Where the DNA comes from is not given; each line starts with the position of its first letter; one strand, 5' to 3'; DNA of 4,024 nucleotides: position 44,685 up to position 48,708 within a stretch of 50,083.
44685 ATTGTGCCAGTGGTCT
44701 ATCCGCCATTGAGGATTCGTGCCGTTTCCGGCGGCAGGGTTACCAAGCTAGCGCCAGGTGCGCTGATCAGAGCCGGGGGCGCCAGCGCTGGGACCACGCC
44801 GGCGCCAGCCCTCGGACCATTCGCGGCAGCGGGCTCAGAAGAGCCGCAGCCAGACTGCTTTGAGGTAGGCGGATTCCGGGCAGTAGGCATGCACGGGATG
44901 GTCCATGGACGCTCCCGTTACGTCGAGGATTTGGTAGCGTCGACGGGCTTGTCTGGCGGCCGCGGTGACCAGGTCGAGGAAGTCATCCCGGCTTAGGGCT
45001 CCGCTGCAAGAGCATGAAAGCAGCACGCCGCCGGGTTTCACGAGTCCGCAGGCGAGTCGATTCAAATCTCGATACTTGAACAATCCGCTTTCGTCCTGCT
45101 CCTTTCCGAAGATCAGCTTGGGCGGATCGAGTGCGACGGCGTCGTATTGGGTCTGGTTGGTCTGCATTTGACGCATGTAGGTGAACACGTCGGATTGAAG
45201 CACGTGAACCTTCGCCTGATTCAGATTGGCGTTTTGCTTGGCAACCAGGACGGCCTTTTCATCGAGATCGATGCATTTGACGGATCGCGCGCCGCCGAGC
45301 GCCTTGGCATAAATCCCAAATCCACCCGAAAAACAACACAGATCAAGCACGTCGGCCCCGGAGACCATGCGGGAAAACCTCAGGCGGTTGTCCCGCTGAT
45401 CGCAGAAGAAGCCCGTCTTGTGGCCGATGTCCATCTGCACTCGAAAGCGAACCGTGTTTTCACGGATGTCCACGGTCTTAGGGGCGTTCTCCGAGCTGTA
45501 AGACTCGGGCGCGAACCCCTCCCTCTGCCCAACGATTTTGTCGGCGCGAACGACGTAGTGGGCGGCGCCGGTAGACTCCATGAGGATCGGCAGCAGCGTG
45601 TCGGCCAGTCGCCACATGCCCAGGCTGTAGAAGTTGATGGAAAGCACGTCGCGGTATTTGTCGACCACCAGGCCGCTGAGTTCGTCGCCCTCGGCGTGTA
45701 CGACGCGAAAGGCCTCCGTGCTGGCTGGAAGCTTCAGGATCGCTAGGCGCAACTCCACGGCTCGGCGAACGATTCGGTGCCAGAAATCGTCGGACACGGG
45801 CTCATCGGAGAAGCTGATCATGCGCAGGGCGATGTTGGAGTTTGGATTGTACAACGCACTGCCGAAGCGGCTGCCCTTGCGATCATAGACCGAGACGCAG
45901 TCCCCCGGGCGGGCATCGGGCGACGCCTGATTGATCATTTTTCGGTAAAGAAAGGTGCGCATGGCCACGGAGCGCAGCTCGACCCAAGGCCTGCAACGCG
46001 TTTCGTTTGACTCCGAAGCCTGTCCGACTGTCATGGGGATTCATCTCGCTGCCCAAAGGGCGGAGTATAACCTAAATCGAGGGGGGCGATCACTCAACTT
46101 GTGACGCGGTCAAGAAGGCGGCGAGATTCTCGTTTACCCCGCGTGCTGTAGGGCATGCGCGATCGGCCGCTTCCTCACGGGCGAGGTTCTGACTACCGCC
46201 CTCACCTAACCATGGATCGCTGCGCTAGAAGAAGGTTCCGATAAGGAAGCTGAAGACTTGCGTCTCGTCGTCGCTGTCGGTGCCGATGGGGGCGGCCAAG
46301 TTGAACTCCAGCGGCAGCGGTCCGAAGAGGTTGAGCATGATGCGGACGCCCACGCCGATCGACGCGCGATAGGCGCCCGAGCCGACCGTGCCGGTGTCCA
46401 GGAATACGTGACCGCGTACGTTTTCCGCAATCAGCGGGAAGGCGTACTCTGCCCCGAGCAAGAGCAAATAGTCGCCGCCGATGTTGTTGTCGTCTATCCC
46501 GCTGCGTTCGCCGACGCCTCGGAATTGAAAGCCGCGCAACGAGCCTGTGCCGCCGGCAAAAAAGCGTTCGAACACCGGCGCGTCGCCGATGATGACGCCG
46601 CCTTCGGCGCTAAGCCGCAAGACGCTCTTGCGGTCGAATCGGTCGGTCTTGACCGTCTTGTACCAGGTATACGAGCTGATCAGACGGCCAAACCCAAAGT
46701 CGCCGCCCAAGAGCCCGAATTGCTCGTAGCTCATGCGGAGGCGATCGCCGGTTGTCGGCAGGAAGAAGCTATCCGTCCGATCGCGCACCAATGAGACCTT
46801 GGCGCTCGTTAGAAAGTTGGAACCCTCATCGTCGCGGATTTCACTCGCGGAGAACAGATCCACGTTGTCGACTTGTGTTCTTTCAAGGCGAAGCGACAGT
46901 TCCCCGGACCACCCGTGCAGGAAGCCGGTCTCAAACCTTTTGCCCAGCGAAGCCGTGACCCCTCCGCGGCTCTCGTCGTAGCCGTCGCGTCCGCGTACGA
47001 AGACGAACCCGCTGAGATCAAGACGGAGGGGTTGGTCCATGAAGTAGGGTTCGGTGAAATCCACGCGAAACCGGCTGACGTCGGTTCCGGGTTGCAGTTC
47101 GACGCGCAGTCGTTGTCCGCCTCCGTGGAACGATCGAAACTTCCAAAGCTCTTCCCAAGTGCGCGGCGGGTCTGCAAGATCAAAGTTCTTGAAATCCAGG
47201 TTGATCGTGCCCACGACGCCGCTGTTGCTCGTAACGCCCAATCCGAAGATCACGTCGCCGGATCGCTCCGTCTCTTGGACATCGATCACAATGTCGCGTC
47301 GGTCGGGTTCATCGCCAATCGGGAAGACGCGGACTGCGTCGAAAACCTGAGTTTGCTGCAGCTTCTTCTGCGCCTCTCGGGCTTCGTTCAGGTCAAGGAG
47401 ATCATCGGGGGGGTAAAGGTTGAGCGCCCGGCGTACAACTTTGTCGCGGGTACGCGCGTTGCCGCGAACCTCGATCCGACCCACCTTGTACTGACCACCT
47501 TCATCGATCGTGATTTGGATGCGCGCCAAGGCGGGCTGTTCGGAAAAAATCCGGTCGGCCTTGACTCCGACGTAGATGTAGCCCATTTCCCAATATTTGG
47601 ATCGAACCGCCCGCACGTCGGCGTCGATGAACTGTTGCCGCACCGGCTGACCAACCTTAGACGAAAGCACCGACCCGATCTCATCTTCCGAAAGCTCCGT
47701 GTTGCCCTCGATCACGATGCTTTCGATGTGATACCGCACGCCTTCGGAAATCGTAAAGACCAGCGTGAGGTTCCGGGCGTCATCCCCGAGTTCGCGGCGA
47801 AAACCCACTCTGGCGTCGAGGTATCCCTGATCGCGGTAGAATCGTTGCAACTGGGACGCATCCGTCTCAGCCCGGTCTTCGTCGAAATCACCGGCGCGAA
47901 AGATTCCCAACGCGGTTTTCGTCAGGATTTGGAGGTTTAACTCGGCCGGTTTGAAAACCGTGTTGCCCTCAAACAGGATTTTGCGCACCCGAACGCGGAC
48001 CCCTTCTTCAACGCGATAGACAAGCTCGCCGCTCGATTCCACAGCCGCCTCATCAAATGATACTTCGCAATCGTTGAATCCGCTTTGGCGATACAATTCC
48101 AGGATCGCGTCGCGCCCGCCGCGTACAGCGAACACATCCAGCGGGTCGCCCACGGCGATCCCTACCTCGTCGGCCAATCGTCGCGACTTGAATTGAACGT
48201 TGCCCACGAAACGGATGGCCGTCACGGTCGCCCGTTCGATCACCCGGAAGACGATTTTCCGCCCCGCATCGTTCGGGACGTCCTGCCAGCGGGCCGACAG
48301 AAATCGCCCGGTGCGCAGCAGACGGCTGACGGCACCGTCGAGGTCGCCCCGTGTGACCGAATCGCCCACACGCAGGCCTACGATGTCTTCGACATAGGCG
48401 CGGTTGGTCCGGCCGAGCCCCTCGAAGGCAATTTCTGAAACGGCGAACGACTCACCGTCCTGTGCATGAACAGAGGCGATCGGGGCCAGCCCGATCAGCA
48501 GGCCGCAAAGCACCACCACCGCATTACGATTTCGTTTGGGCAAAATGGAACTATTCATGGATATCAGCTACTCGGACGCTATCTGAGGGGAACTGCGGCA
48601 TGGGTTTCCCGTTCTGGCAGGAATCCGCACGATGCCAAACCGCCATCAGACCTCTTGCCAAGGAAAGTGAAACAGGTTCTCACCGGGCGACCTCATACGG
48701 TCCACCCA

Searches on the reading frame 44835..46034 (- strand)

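Call 8: search_protein_families(library=pfam, proteins=[window:44835-46034:-], max_evalue=0.001)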
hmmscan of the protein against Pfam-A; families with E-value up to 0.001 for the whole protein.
window:44835-46034:- (399 aa): 10 families
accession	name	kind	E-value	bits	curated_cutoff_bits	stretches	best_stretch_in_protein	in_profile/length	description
PF10672.15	Methyltrans_SAM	-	3e-15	56.7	27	1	173-357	72-253/286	S-adenosylmethionine-dependent methyltransferase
PF17785.7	PUA_3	-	7.7e-10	38.9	22.6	1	29-75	18-64/64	PUA-like domain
PF03602.21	Cons_hypoth95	-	2.6e-08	34.2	24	1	224-305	40-122/182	Conserved hypothetical protein 95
PF05175.20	MTS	-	4.3e-08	33.4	23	1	227-305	33-107/170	Methyltransferase small domain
PF06325.19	PrmA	-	1.3e-07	31.9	22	1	225-298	161-228/296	Ribosomal protein L11 methyltransferase (PrmA)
PF09445.16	Methyltransf_15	-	3.6e-07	30.3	22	1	229-305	4-80/165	RNA cap guanine-N2 methyltransferase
PF13649.12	Methyltransf_25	-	1.2e-06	29.6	27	1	229-301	1-69/97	Methyltransferase domain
PF13847.12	Methyltransf_31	-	2.2e-06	27.9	27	1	225-356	3-122/145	Methyltransferase domain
PF02475.24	TRM5-TYW2_MTfase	-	2e-05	25.1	28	1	191-293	4-106/164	TRM5/TYW2 methyltransferase domain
PF01728.25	FtsJ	-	5.6e-05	23.6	24.1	1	222-305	20-100/181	FtsJ-like methyltransferase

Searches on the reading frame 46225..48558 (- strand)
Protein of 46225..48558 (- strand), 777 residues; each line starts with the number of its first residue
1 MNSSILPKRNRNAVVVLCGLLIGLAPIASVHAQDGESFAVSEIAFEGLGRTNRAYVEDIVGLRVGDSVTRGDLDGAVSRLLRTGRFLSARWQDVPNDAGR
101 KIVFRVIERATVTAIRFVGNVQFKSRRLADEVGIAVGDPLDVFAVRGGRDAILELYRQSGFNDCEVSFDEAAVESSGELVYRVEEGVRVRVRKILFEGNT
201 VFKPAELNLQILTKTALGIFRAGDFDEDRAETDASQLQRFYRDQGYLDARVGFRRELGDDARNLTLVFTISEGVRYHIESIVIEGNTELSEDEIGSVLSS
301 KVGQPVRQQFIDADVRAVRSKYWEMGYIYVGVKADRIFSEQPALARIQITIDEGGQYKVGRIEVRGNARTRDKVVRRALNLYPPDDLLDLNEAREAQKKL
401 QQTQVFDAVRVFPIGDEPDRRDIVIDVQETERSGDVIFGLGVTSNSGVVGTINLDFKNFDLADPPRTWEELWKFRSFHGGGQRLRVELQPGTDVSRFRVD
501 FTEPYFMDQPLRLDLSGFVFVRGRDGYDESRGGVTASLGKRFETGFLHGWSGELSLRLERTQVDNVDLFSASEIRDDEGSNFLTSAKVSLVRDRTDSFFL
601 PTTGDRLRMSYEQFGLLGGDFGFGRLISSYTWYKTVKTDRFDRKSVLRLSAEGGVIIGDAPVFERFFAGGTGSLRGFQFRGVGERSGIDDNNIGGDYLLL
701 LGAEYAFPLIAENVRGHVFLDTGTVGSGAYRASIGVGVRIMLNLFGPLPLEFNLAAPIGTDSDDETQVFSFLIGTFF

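Call 8: search_protein_families(library=pfam, proteins=[window:46225-48558:-], max_evalue=0.001)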
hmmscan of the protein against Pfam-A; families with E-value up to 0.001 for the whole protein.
window:46225-48558:- (777 aa): 4 families
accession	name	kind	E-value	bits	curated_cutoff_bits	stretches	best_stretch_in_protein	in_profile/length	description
PF01103.29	Omp85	-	3.3e-51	175.1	24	1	477-777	2-325/325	Omp85 superfamily domain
PF07244.20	POTRA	-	1.6e-48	163.7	21.3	4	276-354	1-79/79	Surface antigen variable number repeat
PF08479.16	POTRA_2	-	5.8e-15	55.3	24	1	277-332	2-57/76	POTRA domain, ShlB-type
PF08478.15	POTRA_1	-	5.7e-09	36.6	23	0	358-403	2-46/69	POTRA domain, FtsQ-type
